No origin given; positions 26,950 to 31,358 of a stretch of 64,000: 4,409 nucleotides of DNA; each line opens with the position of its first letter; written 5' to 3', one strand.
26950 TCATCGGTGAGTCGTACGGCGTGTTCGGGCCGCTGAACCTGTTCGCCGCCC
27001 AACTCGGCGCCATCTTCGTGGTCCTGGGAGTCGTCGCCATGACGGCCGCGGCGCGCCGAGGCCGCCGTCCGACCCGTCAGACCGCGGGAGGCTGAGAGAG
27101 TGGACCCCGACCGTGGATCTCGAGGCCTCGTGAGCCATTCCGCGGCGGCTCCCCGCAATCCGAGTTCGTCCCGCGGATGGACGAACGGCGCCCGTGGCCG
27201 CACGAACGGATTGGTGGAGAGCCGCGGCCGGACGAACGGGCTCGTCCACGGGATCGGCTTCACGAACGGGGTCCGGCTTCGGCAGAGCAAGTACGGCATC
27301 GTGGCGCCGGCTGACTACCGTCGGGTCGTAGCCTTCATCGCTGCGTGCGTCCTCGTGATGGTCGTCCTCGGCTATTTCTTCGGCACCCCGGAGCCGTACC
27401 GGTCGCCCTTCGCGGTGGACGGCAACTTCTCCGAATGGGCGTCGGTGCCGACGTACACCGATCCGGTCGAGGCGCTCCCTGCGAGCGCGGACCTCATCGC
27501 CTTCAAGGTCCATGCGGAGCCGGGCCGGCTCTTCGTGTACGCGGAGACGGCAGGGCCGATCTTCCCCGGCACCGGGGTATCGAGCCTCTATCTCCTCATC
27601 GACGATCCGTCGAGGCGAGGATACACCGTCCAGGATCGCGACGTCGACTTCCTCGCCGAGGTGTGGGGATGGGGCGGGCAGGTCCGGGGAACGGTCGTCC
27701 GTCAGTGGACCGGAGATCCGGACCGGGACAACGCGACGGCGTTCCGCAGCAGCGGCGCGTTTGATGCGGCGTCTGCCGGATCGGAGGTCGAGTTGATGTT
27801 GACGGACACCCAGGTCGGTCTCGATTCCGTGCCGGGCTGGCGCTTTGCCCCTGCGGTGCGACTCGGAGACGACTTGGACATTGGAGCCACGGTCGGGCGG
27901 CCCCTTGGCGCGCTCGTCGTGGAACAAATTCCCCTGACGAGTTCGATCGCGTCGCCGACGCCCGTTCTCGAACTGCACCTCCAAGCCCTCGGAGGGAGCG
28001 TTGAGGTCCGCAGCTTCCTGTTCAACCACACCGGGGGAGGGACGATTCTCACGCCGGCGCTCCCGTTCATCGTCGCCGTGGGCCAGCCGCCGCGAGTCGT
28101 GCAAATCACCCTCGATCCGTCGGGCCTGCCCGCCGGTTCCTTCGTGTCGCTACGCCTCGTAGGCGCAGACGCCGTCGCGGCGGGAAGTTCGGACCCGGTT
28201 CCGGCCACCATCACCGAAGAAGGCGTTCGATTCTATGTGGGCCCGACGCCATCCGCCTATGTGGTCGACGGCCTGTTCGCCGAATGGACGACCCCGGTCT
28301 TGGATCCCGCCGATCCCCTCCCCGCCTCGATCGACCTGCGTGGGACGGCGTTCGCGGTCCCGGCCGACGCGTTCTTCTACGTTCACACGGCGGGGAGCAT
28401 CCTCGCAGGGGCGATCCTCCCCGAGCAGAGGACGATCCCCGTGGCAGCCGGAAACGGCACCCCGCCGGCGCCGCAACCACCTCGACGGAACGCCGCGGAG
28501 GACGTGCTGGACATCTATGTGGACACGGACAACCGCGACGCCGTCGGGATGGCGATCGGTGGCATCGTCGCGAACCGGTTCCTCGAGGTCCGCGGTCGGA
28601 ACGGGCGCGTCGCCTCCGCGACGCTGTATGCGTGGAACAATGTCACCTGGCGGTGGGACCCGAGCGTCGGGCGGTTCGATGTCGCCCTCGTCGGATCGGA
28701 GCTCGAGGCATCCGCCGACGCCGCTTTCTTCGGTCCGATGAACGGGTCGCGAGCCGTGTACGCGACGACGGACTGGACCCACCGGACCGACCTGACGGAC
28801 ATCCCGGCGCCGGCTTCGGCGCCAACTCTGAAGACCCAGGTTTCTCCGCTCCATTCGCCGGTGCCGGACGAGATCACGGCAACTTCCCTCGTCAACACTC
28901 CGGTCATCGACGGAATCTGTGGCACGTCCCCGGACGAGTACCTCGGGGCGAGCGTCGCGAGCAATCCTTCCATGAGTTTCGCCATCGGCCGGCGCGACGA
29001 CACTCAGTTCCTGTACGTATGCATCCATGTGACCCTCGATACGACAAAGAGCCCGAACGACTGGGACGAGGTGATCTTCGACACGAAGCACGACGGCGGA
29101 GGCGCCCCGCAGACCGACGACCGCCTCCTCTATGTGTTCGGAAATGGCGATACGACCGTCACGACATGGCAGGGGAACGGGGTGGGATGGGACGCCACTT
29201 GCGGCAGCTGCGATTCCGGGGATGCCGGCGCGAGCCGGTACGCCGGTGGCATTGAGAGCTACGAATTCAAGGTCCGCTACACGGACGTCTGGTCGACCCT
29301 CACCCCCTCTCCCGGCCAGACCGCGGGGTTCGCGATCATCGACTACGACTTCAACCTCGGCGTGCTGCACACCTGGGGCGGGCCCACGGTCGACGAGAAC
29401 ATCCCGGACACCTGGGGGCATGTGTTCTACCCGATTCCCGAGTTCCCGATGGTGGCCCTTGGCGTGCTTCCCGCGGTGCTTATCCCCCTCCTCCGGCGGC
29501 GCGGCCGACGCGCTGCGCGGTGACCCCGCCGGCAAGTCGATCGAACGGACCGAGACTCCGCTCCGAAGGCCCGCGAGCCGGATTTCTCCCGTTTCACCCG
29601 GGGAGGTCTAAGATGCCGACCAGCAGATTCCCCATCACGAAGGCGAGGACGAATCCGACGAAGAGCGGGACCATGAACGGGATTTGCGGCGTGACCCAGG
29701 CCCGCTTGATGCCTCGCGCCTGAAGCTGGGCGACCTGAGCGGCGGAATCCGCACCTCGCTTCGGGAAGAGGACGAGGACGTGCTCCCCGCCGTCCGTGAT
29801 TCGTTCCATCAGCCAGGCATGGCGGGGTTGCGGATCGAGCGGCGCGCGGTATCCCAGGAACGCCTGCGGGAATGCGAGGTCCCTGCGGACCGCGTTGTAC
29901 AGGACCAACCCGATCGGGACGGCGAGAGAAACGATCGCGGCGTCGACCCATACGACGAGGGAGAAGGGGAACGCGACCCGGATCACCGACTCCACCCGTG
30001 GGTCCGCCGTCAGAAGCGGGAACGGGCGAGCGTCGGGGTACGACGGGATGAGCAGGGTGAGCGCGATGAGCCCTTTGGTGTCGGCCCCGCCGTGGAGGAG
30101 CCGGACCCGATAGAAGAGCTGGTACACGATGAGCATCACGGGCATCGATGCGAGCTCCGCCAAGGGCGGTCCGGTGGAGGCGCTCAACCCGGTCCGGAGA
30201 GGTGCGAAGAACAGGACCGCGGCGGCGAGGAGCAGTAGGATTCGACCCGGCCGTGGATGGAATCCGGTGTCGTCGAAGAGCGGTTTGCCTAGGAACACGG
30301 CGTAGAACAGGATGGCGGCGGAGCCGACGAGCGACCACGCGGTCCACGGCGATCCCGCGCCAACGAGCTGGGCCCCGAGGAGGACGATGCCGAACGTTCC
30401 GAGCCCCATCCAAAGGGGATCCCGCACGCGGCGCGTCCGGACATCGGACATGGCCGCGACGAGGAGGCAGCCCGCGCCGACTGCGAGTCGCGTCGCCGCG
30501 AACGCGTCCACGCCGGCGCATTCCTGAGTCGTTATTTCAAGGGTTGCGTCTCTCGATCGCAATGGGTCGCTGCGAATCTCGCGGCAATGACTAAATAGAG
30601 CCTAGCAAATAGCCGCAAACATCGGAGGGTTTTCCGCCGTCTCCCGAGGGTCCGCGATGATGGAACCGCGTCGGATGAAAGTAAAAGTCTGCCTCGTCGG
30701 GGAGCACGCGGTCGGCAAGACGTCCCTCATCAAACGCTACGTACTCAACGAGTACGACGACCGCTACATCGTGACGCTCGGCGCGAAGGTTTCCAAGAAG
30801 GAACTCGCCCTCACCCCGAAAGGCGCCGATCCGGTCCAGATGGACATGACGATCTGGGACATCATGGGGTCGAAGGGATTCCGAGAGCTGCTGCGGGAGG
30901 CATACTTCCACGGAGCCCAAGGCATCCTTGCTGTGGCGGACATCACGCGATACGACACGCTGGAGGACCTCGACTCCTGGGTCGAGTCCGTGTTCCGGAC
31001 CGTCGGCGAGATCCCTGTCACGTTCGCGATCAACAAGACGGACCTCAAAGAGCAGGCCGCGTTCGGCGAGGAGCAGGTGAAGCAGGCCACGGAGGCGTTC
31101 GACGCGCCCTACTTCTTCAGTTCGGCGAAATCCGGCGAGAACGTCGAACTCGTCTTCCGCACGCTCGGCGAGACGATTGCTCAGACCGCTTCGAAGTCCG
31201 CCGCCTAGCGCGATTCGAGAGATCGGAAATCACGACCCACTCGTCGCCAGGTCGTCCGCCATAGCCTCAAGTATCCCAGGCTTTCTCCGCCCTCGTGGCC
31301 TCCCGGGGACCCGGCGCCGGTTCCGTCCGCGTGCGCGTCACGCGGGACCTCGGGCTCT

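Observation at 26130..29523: Split variant of the same receptor architecture: Zn-ribbon/acidic/2-TM protein immediately followed by a TNG-repeat/TM/surface protein with PEF-CTERM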

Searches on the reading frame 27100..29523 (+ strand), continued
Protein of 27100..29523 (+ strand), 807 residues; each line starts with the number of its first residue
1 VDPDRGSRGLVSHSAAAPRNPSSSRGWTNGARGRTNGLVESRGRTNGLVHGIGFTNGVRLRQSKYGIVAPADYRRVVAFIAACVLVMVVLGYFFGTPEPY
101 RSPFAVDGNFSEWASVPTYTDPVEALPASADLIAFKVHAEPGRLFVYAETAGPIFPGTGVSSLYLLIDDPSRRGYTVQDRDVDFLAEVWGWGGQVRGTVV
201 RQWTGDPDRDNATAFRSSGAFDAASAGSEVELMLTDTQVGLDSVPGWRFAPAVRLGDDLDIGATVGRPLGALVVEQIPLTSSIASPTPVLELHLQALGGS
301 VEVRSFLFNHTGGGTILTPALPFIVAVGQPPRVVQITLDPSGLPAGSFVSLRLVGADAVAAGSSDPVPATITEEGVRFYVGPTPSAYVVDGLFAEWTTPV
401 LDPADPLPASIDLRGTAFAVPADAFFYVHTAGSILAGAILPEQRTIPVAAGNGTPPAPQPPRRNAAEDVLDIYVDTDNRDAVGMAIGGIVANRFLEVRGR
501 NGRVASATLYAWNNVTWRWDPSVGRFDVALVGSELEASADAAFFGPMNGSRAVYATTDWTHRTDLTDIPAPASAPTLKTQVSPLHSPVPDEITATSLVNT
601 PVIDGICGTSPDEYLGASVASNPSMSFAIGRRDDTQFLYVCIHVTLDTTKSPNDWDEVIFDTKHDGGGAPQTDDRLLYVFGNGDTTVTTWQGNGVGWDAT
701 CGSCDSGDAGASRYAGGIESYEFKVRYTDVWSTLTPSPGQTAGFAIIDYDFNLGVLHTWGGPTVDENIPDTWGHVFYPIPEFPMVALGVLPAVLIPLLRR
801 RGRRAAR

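Call 78: search_protein_families(library=pfam, proteins=[L053:7574-10000:+, L012:6465-7100:+], max_evalue=0.001)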
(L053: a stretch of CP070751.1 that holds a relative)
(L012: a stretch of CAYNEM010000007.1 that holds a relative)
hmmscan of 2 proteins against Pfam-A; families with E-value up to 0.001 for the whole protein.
L053:7574-10000:+ (809 aa): 9 families
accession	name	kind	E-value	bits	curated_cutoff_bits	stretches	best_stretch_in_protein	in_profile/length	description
PF06745.19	ATPase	-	2.7e-24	86.3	26.6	1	11-245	1-228/231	KaiC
PF13248.11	Zn_ribbon_3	-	7.5e-20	70.1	27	2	453-472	5-24/26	zinc-ribbon domain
PF12773.13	DZR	-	2.8e-17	63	27.3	3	453-528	1-45/45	Double zinc ribbon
PF13240.11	Zn_Ribbon_1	-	3.6e-12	46.1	25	2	453-474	2-23/23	zinc-ribbon domain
PF18912.6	DZR_2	-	7.5e-09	35.7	27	0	615-640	6-31/56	Double zinc ribbon domain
PF02591.20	Zn_ribbon_9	-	1.8e-05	25.2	29.1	0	505-517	21-33/33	C4-type zinc ribbon domain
PF17032.10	Zn_ribbon_15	-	3.8e-05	24.8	28.9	0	411-471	37-73/73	zinc-ribbon family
PF14417.12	MEDS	-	4.3e-05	23.8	29.8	1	47-102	18-73/161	MEDS: MEthanogen/methylotroph, DcmR Sensory domain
PF10571.15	UPF0547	-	0.00025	21.5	29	0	563-585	3-25/26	Uncharacterised protein family UPF0547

L012:6465-7100:+ (211 aa): 1 family
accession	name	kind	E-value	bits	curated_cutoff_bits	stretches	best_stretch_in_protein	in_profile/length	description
PF09339.16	HTH_IclR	-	8.8e-05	22.6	22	1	19-65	3-50/52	IclR helix-turn-helix domain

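Call 80: search_solved_structures(query=A1, max_evalue=1)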
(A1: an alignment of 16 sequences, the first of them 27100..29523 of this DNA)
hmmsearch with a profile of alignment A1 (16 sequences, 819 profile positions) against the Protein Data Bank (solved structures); distinct sequences matched with E-value up to 1: 1.
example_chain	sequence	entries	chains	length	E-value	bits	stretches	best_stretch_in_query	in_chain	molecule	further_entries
9ga3_E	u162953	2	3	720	0.61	11.4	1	425-528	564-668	UvrABC system protein B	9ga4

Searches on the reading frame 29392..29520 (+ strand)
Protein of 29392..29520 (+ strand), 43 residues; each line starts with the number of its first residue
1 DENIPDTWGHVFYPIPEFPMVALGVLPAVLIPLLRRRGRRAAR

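Call 7: search_protein_families(library=ncbifam, proteins=[window:29410-29520:+], max_evalue=10)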
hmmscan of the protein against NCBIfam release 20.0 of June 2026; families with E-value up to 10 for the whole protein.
seq(37 aa): 0 families

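Call 40: search_protein_families(library=ncbifam, proteins=[window:29392-29520:+], max_evalue=10)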
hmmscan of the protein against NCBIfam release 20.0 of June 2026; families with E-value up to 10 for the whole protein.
seq(43 aa): 0 families

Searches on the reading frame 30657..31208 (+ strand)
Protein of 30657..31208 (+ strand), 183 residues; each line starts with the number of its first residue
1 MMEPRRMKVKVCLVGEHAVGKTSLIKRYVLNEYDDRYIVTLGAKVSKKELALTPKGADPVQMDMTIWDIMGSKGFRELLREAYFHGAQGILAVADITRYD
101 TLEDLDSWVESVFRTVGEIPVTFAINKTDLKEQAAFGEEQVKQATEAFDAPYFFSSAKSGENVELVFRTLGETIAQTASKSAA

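Call 3: search_protein_families(library=pfam, proteins=[window:30657-31208:+], max_evalue=0.1)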
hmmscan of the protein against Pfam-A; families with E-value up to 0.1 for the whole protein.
window:30657-31208:+ (183 aa): 11 families
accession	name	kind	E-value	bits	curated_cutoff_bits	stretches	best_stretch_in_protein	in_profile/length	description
PF00071.28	Ras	-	2.2e-31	109.1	21.6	1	10-175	1-161/162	Ras family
PF08477.19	Roc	-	1.1e-23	84.2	27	1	10-129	1-119/119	Ras of Complex, Roc, domain of DAPkinase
PF00025.27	Arf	-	1.3e-08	35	22.3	1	6-136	12-133/174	ADP-ribosylation factor family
PF04670.18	Gtr1_RagA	-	2e-05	24.6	22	1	10-135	1-128/232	Gtr1/RagA G protein conserved region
PF03193.22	RsgA_GTPase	-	0.00011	22.5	30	1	118-174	53-108/174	RsgA GTPase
PF01926.29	MMR_HSR1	-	0.00081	19.9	21.9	1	10-127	1-113/113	50S ribosome-binding GTPase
PF00009.33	GTP_EFTU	-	0.0069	16.4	26.5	1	118-172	121-184/188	Elongation factor Tu GTP binding domain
PF12775.13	AAA_7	-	0.0076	16.2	25.8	1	8-41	33-65/181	P-loop containing dynein motor region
PF13191.12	AAA_16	-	0.018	16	32.6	1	11-42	27-57/167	AAA ATPase domain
PF13401.12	AAA_22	-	0.058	14.2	27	0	12-50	9-50/130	AAA domain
PF00493.29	MCM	-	0.063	12.8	23.3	1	6-51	55-98/224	MCM P-loop domain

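Call 4: search_protein_families(library=ncbifam, proteins=[window:30657-31208:+], max_evalue=0.1)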
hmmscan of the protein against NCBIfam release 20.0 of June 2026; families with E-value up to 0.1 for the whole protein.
window:30657-31208:+ (183 aa): 9 families
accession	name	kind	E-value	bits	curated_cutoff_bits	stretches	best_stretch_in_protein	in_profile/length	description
TIGR00231.1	small_GTP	domain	6.9e-16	58.5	42.5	1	9-168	4-160/164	GTP-binding protein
NF000908.1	PRK00089.1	equivalog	3.3e-05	23.3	237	1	86-176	82-169/291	GTPase Era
TIGR03594.1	GTPase_EngA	equivalog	7.5e-05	21.9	306.7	1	102-180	271-352/432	ribosome biogenesis GTPase Der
TIGR03597.1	GTPase_YqeH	equivalog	0.00034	19.9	297.4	0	3-40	150-187/361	ribosome biogenesis GTPase YqeH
TIGR03156.1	GTP_HflX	equivalog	0.0033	16.4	216.75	1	74-172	258-349/351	GTPase HflX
TIGR03918.1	GTP_HydF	equivalog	0.0035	16.2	325.55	1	4-178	3-171/392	[FeFe] hydrogenase H-cluster maturation GTPase HydF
TIGR00450.1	mnmE_trmE_thdF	equivalog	0.063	12.4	252.6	0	6-39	207-237/446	tRNA uridine-5-carboxymethylaminomethyl(34) synthesis GTPase MnmE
TIGR02729.1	Obg_CgtA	equivalog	0.092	11.7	280.25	0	116-172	271-326/329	Obg family GTPase CgtA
TIGR03598.1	GTPase_YsxC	equivalog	0.096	12.4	124.45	0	5-26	15-36/186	ribosome biogenesis GTP-binding protein YihA/YsxC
